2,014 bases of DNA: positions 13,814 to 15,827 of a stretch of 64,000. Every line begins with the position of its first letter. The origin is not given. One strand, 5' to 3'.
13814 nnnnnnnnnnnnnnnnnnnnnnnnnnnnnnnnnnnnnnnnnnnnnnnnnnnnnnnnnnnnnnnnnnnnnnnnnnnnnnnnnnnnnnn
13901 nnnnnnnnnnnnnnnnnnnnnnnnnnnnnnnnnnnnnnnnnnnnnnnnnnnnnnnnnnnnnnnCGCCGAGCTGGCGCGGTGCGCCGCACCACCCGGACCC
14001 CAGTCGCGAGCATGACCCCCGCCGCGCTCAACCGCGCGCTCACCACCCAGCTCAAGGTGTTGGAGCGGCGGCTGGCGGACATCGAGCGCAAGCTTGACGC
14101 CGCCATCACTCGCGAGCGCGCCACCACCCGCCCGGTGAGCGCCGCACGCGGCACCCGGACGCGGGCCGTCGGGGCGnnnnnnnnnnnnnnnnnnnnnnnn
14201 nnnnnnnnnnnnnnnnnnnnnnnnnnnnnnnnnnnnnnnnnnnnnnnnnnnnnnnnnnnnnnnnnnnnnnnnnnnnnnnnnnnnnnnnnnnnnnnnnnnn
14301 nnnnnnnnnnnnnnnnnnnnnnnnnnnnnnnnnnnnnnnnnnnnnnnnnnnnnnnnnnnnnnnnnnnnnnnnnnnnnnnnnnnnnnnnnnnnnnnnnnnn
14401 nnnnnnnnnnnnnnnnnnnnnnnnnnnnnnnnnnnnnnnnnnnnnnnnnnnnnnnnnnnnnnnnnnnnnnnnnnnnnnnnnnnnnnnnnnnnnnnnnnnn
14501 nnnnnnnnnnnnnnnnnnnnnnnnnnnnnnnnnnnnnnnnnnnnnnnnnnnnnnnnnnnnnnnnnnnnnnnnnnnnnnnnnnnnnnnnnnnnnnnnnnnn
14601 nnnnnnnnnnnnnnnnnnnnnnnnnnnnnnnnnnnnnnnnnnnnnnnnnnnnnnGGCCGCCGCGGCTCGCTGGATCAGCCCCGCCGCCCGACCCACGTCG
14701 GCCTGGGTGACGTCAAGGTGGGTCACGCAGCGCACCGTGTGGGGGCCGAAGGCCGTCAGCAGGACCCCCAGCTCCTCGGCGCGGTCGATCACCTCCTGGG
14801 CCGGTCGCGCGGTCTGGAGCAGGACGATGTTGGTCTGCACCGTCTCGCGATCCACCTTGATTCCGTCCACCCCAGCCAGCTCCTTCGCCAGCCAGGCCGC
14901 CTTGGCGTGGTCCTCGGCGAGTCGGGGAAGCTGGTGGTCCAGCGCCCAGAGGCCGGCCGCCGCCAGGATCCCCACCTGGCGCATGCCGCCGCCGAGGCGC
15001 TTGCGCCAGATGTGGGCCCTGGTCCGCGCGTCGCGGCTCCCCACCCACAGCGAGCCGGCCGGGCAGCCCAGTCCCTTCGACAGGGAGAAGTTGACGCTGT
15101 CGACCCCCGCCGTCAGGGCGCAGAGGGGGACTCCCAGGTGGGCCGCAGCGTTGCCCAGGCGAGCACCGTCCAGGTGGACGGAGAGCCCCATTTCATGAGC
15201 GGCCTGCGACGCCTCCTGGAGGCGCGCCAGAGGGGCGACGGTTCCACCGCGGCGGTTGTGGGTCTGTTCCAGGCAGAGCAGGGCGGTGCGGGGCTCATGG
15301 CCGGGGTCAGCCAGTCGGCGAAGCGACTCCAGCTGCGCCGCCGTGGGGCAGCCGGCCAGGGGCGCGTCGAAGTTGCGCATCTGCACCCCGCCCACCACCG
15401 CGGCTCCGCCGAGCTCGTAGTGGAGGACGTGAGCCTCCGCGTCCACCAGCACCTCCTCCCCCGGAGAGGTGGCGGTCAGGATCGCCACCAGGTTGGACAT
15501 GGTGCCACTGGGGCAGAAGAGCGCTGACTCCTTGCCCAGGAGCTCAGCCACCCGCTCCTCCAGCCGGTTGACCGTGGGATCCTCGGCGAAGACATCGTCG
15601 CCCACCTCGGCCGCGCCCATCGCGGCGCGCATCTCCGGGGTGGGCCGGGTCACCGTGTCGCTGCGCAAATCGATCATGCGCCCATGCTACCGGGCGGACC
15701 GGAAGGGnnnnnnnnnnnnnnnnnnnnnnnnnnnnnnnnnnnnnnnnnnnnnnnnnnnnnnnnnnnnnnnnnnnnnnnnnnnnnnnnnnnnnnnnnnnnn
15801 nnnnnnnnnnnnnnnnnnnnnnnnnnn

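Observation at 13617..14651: Extremely basic Arg/Thr/Pro-repeat protein (histone/Hlp-like) with a strong SD and a perfect 15-bp terminator hairpin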

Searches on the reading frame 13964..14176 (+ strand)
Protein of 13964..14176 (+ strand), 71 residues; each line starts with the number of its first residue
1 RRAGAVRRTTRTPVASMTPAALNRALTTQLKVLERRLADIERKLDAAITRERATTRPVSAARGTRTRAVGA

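Call 12: find_homologous_proteins(query=window:13964-14176:+, max_evalue=0.01)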
Query seq(71 aa) (71 aa): 1 proteins with E <= 0.01 among 9 candidates.
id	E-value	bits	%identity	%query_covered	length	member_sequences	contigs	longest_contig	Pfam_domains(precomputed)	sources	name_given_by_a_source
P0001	8.3e-9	53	74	73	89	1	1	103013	-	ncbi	ncbi:MAG: hypothetical protein ACYCYB_04915, partial [Candidatus Dormibacteria bacterium]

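Call 14: find_encoding_contigs(protein=P0001, flank=8000)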
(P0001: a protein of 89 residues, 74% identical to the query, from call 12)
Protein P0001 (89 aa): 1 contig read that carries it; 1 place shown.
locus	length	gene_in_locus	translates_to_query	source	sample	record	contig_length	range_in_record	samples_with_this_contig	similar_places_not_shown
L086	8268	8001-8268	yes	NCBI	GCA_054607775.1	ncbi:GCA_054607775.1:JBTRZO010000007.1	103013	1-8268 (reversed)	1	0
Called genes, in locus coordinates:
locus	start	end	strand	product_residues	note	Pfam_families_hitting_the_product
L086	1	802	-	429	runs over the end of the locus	PF02844:GARS_N, PF01071:GARS_A, PF02843:GARS_C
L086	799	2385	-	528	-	PF00117:GATase, PF07722:Peptidase_C26, PF02540:NAD_synthase (faint), PF00958:GMP_synt_C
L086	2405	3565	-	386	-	PF00478:IMPDH, PF01070:FMN_dh, PF01645:Glu_synthase (weak)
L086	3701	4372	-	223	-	PF04203:Sortase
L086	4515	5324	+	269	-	PF00072:Response_reg, PF00486:Trans_reg_C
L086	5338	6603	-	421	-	PF02812:ELFV_dehydrog_N, PF00208:ELFV_dehydrog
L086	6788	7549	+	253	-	PF05175:MTS (weak), PF13489:Methyltransf_23, PF13649:Methyltransf_25, PF13847:Methyltransf_31, PF08241:Methyltransf_11, PF08242:Methyltransf_12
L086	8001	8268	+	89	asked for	?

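Call 28: find_homologous_proteins(query=A3, max_evalue=1)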
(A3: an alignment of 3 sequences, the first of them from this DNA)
Query A3 (3 sequences) (58 aa, profile of the alignment): 1 proteins with E <= 1 among 92 candidates.
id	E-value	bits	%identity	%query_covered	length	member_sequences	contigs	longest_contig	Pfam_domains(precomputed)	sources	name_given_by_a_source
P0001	1.5e-19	88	73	83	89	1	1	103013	-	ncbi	ncbi:MAG: hypothetical protein ACYCYB_04915, partial [Candidatus Dormibacteria bacterium]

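Call 54: search_protein_families(library=pfam, proteins=[L086:7857-8267:+], max_evalue=10)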
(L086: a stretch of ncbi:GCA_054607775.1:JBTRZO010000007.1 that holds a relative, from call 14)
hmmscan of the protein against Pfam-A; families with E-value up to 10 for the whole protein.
L086:7857-8267:+ (137 aa): 2 families
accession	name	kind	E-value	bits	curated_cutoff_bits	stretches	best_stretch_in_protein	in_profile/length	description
PF17253.7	DUF5320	-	0.012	17.2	27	1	16-77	36-97/99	Family of unknown function (DUF5320)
PF01499.21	Herpes_UL25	-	2.3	7.1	25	1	16-118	23-128/555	Herpesvirus UL25 family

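Call 55: search_solved_structures(query=A3, max_evalue=10)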
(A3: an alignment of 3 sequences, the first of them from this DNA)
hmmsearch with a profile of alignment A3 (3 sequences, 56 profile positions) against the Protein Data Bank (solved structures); distinct sequences matched with E-value up to 10: 9.
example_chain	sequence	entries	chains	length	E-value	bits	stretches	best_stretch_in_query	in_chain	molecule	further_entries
6wc3_B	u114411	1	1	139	0.0011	22.2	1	5-54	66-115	Protein transport protein SEC20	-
1zin_A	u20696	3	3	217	0.11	15.9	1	22-42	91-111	ADENYLATE KINASE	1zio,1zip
5c6g_B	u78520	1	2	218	0.28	14.6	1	7-30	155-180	Sister chromatid cohesion protein 2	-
5gpe_A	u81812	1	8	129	0.43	14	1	23-49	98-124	Transcriptional regulator, MerR-family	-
23cp_P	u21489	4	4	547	0.49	13.8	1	29-47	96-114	DM2 domain-containing protein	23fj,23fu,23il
1zj8_A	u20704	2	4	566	0.82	13.1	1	27-54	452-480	Probable ferredoxin-dependent nitrite reductase NirA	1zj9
6egl_A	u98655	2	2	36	3.9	10.9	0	19-40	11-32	Apo-(GRAND CoilSerL12(DLE)L16C)3 | Apo-(GRAND CoilSerL16CL19(DLE))3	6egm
6egn_A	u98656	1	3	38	4.7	10.7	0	19-40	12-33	Hg(II)(GRAND CoilSerL16CL19(DLE))3-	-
7moq_Z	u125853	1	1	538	5.9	10.4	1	19-44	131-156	Outer dynein arm docking complex protein oda protein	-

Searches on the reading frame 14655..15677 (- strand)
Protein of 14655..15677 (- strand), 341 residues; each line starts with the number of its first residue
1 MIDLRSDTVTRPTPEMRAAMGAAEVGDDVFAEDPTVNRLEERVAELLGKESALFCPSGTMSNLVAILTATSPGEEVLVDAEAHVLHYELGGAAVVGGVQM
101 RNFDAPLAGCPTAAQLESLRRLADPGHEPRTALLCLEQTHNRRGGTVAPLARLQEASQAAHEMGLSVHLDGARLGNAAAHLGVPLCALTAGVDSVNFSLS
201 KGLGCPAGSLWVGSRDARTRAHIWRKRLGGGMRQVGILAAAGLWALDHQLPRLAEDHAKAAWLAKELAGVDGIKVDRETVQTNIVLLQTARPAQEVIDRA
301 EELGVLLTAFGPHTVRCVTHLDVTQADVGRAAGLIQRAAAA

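Call 4: search_protein_families(library=pfam, proteins=[window:14655-15677:-], max_evalue=0.1)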
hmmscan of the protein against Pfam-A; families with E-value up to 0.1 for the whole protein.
window:14655-15677:- (341 aa): 4 families
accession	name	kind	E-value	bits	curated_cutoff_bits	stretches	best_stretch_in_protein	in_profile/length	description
PF01212.27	Beta_elim_lyase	-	5.7e-96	321.6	27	1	3-288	1-286/288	Beta-eliminating lyase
PF00202.27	Aminotran_3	-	0.00012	21.4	30.5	1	291-338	357-402/403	Aminotransferase class-III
PF01053.26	Cys_Met_Meta_PP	-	0.00045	19.3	27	1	33-83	51-101/381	Cys/Met metabolism PLP-dependent enzyme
PF01041.23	DegT_DnrJ_EryC1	-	0.0009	19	19.8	1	29-79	19-70/360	DegT/DnrJ/EryC1/StrS aminotransferase family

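Call 7: find_related_loci(query=window:14655-15677:-, collection=genome_contigs, flank=6000)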
Query window:14655-15677:- (341 aa) in genome_contigs; peptide patterns used: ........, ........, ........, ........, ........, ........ (x = any residue, [..] = any of these).
599 stretches matched a pattern (row limit reached: there are more); 289 encode a relative of the query (tblastn E <= 1e-3); the best 80 are kept; 80 distinct loci.
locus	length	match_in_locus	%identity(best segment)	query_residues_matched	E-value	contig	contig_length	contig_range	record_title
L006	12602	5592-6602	48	1-336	1e-97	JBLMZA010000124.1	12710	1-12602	MAG: Acidobacteriota bacterium isolate MAG215 PRJNA951521_bin70_renamed_123, whole genome shotgun sequence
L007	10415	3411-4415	50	1-336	1e-97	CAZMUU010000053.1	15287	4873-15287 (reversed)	MAG TPA_asm: uncultured Cytophagia bacterium isolate binchicken_co15_217 genome assembly, contig: NODE_2368_length_15287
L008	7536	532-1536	50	1-336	5e-97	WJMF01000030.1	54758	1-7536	MAG: candidate division KSB1 bacterium isolate Bin_298 k141_208759, whole genome shotgun sequence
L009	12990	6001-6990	45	1-331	4e-95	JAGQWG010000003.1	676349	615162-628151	MAG: Ignavibacteriae bacterium isolate HKST-UBA122 2012-05-30_1_(paired)_contig_1212, whole genome shotgun sequence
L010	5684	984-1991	48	1-335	7e-95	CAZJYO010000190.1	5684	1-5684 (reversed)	MAG TPA_asm: uncultured Chitinophagales bacterium isolate SRP237561_co1_266 genome assembly, contig: NODE_30679_length_5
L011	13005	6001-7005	44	1-336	1e-94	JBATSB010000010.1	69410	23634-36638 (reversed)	MAG: Ignavibacteria bacterium isolate MFD10470_ilm_asm_bin1 k127_61137, whole genome shotgun sequence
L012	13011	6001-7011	48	1-336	3e-94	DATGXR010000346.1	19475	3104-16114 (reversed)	MAG TPA_asm: Bacteroidota bacterium isolate SMAG_U10614 k141_24423, whole genome shotgun sequence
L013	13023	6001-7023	50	1-338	4e-93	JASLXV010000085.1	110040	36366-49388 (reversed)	MAG: Dehalococcoidia bacterium isolate ETNP2_MAG_30 c_000001545055, whole genome shotgun sequence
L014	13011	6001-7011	45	1-336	5e-93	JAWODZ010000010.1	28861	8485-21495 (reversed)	MAG: bacterium isolate BLK5-2.bin.76 k191_2150294, whole genome shotgun sequence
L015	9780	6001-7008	48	1-335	2e-92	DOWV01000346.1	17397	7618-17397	MAG TPA_asm: Bacteroidetes bacterium isolate UBA9647 contig_15299, whole genome shotgun sequence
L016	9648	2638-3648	48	2-337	4e-92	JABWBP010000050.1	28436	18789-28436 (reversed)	MAG: Calditrichaceae bacterium isolate MAG_33 scaffold_1496, whole genome shotgun sequence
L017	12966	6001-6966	53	1-330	6e-91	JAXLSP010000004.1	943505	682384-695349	MAG: Nocardioidaceae bacterium isolate STL-ACT38 C1.282.fa-4, whole genome shotgun sequence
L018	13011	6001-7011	46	2-337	6e-91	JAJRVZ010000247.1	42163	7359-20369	MAG: Calditrichota bacterium isolate Dive96_bin2.107 k141_3410680, whole genome shotgun sequence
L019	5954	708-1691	47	2-328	1e-90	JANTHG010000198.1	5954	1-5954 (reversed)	MAG: Calditrichaceae bacterium isolate bin20020 c_000000002379, whole genome shotgun sequence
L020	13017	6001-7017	47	1-338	2e-90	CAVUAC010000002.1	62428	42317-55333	MAG: uncultured Bacteroidetes bacterium isolate MFD04408.bin.2.163 genome assembly, contig: contig_100567, whole genome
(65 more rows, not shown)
